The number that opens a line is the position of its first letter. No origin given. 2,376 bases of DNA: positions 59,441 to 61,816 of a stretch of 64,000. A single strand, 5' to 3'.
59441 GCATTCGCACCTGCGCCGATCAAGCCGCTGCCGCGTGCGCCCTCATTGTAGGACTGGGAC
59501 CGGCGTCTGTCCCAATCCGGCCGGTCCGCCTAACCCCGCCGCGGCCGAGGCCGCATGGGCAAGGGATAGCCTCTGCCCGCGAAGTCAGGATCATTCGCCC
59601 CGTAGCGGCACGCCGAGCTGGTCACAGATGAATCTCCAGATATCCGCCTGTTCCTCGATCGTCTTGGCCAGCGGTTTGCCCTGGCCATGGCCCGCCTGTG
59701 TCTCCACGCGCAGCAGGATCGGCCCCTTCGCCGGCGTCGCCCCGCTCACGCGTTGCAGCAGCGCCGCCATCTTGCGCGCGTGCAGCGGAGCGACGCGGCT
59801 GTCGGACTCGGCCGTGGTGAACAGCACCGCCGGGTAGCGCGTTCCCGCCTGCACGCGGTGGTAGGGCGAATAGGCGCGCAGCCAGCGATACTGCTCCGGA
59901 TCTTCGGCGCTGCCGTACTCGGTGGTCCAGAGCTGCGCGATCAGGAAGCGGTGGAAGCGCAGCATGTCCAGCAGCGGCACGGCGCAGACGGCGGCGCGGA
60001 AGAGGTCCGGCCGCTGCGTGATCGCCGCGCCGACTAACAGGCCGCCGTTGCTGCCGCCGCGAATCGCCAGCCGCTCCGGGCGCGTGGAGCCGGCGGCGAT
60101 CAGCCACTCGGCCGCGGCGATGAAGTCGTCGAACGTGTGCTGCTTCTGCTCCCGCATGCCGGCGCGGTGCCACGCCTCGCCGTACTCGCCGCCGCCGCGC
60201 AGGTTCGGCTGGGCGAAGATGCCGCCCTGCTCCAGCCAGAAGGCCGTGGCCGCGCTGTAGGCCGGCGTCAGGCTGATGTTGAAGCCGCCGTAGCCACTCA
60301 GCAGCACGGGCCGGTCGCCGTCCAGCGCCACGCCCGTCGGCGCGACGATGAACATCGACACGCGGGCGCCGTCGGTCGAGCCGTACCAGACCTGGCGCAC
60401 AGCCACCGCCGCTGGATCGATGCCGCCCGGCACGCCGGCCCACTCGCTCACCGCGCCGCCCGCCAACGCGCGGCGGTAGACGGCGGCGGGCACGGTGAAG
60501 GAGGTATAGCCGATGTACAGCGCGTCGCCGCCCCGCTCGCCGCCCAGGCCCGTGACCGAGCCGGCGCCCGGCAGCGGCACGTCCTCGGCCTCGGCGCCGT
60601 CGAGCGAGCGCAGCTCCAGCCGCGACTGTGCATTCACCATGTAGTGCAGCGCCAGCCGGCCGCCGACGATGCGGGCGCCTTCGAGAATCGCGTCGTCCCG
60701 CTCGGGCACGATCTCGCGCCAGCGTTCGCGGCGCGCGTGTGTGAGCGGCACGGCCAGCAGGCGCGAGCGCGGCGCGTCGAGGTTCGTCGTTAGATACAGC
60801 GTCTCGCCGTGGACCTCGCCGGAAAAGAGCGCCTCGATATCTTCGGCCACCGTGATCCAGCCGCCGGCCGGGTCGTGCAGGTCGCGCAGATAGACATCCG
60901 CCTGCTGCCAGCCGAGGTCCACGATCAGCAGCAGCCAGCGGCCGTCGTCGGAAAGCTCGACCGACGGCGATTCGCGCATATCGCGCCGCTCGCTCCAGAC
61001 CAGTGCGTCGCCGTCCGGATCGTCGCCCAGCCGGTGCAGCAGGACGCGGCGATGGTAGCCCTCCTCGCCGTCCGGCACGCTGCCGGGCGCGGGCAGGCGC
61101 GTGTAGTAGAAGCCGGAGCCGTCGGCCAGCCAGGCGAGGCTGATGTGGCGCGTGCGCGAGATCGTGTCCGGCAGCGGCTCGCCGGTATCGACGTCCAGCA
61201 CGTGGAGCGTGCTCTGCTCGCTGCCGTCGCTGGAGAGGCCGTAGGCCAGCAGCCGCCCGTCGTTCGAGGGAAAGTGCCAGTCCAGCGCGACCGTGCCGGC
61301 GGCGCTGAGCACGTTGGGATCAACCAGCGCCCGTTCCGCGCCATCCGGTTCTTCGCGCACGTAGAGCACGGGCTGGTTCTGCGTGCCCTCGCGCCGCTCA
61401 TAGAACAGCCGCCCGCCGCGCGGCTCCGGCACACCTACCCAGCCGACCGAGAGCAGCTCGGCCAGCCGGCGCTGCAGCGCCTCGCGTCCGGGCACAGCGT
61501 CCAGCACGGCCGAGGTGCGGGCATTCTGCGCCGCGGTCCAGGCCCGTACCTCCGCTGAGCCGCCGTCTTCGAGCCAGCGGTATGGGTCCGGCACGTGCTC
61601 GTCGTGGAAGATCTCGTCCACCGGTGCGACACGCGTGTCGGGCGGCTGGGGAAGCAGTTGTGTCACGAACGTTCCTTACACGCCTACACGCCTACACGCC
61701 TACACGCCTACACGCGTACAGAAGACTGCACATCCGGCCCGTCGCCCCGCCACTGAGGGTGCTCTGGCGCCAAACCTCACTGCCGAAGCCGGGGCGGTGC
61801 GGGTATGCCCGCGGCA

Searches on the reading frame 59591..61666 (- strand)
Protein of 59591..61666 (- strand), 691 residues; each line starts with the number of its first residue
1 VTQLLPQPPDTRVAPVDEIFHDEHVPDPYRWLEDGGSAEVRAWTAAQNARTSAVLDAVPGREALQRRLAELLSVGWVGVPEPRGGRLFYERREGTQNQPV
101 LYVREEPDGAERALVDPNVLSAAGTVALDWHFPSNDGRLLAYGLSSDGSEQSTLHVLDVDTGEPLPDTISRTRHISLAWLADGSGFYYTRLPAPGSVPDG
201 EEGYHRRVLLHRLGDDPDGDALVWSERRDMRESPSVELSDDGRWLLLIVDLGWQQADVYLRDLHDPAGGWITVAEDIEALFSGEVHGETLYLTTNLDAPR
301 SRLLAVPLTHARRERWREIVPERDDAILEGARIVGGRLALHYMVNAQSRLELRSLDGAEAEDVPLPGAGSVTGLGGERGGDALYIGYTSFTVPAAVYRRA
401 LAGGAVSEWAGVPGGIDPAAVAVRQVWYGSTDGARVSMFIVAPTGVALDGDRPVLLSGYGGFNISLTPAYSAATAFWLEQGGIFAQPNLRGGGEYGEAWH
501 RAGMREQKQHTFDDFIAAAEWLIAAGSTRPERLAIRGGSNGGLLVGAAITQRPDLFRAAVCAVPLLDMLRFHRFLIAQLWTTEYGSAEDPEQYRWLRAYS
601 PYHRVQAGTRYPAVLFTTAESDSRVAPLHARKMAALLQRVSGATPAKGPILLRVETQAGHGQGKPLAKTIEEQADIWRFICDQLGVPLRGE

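Call 11: find_encoding_contigs(protein=window:59591-61666:-, flank=3000, max_places=10)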
Protein window:59591-61666:- (691 aa): 1 contig read that carries it; 1 place shown.
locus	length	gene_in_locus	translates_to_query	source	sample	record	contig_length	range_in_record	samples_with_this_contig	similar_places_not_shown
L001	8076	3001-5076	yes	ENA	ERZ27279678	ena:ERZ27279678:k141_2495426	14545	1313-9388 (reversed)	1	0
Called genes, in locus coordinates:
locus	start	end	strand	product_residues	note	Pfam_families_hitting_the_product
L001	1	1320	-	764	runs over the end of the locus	-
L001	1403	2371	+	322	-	PF01040:UbiA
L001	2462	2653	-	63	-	PF04964:Flp_Fap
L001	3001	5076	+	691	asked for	PF02897:Peptidase_S9_N, PF00326:Peptidase_S9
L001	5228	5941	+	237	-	PF00578:AhpC-TSA, PF08534:Redoxin, PF00085:Thioredoxin, PF13098:Thioredoxin_2, PF13905:Thioredoxin_8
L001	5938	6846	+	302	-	PF04784:DUF547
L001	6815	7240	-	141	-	PF12172:zf-ChsH2, PF01796:OB_ChsH2_C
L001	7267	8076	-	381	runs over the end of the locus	PF22691:Thiolase_C_1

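Call 27: find_related_loci(query=window:59591-61666:-, collection=genome_contigs, flank=3000)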
Query window:59591-61666:- (691 aa) in genome_contigs; peptide patterns used: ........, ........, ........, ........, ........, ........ (x = any residue, [..] = any of these).
158 stretches matched a pattern; 127 encode a relative of the query (tblastn E <= 1e-3); the best 80 are kept; 80 distinct loci.
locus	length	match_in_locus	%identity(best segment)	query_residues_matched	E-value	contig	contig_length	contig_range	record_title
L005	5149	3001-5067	84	1-686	0e+0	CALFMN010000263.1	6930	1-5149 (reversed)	MAG TPA_asm: uncultured Chloroflexi bacterium isolate SRR5457059_bin.76_CONCOCT_v1.1_MAG genome assembly, contig: ERZ795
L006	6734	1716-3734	55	9-686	0e+0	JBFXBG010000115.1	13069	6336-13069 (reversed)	MAG: Gemmatimonadales bacterium isolate CA_2019_TPBS_40 NODE_19691_length_13069_cov_5.294313_TPBS, whole genome shotgun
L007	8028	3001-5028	45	1-686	0e+0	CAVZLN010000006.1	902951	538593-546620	MAG: Candidatus Eisenbacteria bacterium isolate MFD05942.bin.1.102 genome assembly, contig: contig_7746, whole genome sh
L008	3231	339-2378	48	9-684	0e+0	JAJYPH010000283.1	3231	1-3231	MAG: Bacillota bacterium isolate DS3.bin47 NODE_46878_length_3231_cov_2.786727, whole genome shotgun sequence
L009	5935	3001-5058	48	9-684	0e+0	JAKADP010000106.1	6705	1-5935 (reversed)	MAG: Bacillota bacterium isolate WH5.bin24 NODE_7267_length_6705_cov_4.072362, whole genome shotgun sequence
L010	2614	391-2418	41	9-689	0e+0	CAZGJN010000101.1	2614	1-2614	MAG TPA_asm: uncultured Saprospiraceae bacterium isolate binchicken_co58_96 genome assembly, contig: NODE_32859_length_2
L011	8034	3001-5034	44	9-686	5e-176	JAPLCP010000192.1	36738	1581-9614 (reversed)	MAG: Armatimonadota bacterium isolate LacPavin_0818_WC50_MAG_59_12 LacPavin_0818_WC50_scaffold_316726, whole genome shot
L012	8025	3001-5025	44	2-686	1e-175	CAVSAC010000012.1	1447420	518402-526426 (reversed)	MAG: Candidatus Eisenbacteria bacterium isolate MFD05942.bin.1.32 genome assembly, contig: contig_16431, whole genome sh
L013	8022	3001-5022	40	9-686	1e-174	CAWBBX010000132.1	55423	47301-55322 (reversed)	MAG: uncultured Bacteroidetes bacterium isolate MFD02923.bin.2.13 genome assembly, contig: contig_58188, whole genome sh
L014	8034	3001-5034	41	7-689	2e-174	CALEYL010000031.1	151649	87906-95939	MAG TPA_asm: uncultured Saprospiraceae bacterium isolate SRR6227243_bin.63_CONCOCT_v1.1_MAG genome assembly, contig: ERZ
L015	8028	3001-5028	41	9-689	2e-172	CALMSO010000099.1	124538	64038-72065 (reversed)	MAG TPA_asm: uncultured Saprospiraceae bacterium isolate SRR2107179_bin.64_CONCOCT_v1.1_MAG genome assembly, contig: ERZ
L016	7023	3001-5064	47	2-686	2e-172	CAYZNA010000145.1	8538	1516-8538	MAG TPA_asm: uncultured Anaerolineales bacterium isolate binchicken_co232_135 genome assembly, contig: NODE_16011_length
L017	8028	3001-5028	41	9-689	3e-172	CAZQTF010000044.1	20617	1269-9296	MAG TPA_asm: uncultured Saprospiraceae bacterium isolate binchicken_co58_65 genome assembly, contig: NODE_2081_length_20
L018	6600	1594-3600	40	9-680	4e-172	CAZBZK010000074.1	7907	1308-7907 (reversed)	MAG TPA_asm: uncultured bacterium isolate SRP260945_co1_450 genome assembly, contig: NODE_16790_length_7907_cov_9.126847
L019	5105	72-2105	41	7-689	3e-172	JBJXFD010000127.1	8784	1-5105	MAG: Saprospiraceae bacterium isolate F1F2.bin.554 k127_8286247, whole genome shotgun sequence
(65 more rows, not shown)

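Call 35: find_related_loci(query=window:59591-61666:-, collection=metagenome_contigs, flank=1500)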
Query window:59591-61666:- (691 aa) in metagenome_contigs; peptide patterns used: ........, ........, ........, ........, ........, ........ (x = any residue, [..] = any of these).
142 stretches matched a pattern; 98 encode a relative of the query (tblastn E <= 1e-3); the best 80 are kept; 80 distinct loci.
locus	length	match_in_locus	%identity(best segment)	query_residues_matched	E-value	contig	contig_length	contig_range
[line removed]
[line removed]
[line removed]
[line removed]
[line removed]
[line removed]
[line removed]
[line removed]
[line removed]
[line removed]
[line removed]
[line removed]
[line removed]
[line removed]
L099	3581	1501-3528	40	9-689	2e-168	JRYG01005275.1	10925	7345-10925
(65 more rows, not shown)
